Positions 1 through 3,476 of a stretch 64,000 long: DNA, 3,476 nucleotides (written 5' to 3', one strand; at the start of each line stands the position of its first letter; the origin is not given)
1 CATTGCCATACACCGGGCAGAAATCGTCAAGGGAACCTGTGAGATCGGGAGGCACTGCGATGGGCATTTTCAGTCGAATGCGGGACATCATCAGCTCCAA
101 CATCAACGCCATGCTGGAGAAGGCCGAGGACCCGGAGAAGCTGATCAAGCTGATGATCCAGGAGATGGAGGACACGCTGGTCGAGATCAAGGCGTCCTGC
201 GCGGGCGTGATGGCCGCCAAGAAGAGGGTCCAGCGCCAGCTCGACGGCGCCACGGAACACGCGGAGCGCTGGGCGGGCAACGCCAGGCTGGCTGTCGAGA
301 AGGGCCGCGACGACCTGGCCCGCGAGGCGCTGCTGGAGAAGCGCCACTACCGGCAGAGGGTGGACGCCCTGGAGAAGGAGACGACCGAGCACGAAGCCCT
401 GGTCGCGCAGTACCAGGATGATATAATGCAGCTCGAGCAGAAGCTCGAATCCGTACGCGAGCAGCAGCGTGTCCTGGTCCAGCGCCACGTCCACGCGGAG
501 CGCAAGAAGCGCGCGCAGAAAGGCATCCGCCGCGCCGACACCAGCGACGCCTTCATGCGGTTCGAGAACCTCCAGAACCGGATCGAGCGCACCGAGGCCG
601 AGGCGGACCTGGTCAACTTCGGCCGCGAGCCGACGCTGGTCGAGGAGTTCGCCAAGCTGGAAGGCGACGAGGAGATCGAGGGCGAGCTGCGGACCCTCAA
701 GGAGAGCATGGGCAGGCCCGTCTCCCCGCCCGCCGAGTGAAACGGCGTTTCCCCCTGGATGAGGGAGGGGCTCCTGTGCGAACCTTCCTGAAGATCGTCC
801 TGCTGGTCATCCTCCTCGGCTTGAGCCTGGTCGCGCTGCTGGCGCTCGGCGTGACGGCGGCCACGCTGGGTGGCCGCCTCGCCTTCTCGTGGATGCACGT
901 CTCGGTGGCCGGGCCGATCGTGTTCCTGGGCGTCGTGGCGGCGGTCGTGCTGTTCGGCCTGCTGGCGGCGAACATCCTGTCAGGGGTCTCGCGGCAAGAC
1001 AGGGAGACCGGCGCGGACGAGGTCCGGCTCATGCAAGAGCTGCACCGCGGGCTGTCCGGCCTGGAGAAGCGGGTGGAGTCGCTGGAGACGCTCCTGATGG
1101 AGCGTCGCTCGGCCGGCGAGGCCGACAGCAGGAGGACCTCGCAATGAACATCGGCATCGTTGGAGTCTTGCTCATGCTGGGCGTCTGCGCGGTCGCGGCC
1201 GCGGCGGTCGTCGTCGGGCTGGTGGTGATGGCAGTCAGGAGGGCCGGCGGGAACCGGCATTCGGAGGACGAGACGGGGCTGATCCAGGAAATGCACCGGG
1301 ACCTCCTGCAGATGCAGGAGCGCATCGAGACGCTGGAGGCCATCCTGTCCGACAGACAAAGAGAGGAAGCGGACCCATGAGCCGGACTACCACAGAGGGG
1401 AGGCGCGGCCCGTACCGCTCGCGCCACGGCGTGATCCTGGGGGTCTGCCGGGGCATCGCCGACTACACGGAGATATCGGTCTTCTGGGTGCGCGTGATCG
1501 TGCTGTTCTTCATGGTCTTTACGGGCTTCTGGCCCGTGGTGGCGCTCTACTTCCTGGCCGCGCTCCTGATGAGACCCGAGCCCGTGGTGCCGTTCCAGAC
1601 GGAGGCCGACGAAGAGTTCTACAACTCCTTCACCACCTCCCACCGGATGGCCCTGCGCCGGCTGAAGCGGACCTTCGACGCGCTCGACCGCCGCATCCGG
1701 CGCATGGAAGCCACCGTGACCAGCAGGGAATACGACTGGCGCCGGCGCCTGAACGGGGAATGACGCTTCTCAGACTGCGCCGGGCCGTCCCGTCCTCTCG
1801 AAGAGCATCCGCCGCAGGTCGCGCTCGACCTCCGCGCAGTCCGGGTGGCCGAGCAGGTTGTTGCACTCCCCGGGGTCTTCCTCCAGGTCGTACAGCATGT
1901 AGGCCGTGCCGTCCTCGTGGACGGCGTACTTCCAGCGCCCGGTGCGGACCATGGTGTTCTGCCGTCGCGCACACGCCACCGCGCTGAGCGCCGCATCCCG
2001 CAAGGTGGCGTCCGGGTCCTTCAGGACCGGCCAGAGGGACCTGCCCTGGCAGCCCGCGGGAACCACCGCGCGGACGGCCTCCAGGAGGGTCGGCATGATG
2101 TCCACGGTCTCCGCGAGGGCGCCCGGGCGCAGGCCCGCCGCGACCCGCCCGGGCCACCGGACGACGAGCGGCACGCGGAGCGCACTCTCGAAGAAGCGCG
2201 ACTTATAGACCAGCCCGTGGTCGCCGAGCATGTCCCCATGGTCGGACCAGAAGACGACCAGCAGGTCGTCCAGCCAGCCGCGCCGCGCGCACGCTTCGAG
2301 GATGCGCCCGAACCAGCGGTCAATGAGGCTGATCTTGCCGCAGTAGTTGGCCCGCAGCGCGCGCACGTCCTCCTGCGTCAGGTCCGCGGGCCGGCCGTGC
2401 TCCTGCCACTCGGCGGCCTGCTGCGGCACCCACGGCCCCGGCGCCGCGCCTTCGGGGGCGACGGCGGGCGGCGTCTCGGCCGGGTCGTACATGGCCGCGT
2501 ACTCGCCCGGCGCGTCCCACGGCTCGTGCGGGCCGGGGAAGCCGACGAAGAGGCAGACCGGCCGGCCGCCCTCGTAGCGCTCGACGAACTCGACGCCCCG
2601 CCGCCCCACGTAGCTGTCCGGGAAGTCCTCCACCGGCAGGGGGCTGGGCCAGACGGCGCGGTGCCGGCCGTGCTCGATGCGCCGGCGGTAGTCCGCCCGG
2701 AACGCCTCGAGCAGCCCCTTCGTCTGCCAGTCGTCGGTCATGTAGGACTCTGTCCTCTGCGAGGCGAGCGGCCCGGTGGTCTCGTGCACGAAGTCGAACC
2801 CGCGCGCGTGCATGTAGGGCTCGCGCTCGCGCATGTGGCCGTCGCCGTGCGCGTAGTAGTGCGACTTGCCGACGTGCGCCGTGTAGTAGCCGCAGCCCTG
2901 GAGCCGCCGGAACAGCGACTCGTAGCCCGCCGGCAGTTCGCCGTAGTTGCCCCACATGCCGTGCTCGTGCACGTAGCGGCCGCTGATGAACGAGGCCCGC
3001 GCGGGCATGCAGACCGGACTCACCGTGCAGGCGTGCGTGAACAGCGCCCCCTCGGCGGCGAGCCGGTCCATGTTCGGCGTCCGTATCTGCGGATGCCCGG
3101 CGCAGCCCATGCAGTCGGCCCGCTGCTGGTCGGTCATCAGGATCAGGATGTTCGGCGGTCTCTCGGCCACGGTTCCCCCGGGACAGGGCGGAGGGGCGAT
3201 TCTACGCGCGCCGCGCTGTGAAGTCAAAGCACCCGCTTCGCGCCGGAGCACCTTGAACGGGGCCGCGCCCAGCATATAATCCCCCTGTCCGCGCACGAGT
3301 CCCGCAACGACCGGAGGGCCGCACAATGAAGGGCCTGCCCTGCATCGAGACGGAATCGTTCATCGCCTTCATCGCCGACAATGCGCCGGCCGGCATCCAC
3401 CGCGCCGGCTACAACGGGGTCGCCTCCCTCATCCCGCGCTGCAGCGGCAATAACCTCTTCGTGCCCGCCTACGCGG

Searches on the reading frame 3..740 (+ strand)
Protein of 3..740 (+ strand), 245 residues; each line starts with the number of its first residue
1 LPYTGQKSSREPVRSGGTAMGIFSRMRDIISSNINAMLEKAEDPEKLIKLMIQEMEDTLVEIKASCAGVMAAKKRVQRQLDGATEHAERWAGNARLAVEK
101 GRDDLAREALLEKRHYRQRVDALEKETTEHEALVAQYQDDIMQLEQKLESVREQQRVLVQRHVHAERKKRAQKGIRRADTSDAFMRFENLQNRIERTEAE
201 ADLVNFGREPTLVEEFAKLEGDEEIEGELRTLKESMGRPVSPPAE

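Call 75: search_protein_families(library=pfam, proteins=[window:3-740:+], max_evalue=0.0001)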
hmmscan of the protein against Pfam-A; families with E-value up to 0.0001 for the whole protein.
window:3-740:+ (245 aa): 1 family
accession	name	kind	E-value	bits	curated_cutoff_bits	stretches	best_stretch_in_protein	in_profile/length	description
PF04012.17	PspA_IM30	-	1.1e-41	143.3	33.9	1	21-234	1-216/220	PspA/IM30 family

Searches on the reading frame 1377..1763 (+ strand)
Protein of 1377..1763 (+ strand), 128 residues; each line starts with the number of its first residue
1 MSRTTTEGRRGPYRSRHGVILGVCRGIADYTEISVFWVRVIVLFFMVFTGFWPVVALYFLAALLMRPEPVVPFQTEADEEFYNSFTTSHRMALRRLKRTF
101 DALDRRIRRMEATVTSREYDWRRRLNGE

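Call 75: search_protein_families(library=pfam, proteins=[window:1377-1763:+], max_evalue=0.0001)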
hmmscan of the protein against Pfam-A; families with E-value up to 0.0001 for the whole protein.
window:1377-1763:+ (128 aa): 1 family
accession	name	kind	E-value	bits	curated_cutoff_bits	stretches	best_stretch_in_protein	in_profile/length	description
PF04024.17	PspC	-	8.5e-15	54.7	25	1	12-67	3-57/58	PspC domain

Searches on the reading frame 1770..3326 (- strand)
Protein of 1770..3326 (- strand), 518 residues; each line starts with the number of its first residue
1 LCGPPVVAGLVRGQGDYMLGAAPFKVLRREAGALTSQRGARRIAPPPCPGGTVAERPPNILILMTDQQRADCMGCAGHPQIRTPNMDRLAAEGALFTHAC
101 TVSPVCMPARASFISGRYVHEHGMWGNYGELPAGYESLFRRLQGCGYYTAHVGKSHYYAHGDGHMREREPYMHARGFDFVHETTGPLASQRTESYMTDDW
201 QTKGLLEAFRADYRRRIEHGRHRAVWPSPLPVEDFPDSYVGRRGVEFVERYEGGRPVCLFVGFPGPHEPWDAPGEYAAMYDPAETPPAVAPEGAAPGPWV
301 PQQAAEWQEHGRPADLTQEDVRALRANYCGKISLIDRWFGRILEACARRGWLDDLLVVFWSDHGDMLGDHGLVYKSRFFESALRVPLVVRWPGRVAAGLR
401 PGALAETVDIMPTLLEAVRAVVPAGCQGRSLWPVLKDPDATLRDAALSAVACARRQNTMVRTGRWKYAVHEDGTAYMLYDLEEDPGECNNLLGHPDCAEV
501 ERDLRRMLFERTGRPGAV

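Call 75: search_protein_families(library=pfam, proteins=[window:1770-3326:-], max_evalue=0.0001)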
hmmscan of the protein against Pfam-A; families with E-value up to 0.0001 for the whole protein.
window:1770-3326:- (518 aa): 3 families
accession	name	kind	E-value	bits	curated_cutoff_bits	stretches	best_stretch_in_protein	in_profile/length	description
PF00884.28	Sulfatase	-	1e-40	140.4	25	1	58-417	1-298/301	Sulfatase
PF16347.10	SGSH_C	-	9.3e-21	75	29.3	1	368-510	1-150/154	N-sulphoglucosamine sulphohydrolase, C-terminal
PF01663.27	Phosphodiest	-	2.3e-11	44.4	23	1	61-128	2-66/342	Type I phosphodiesterase / nucleotide pyrophosphatase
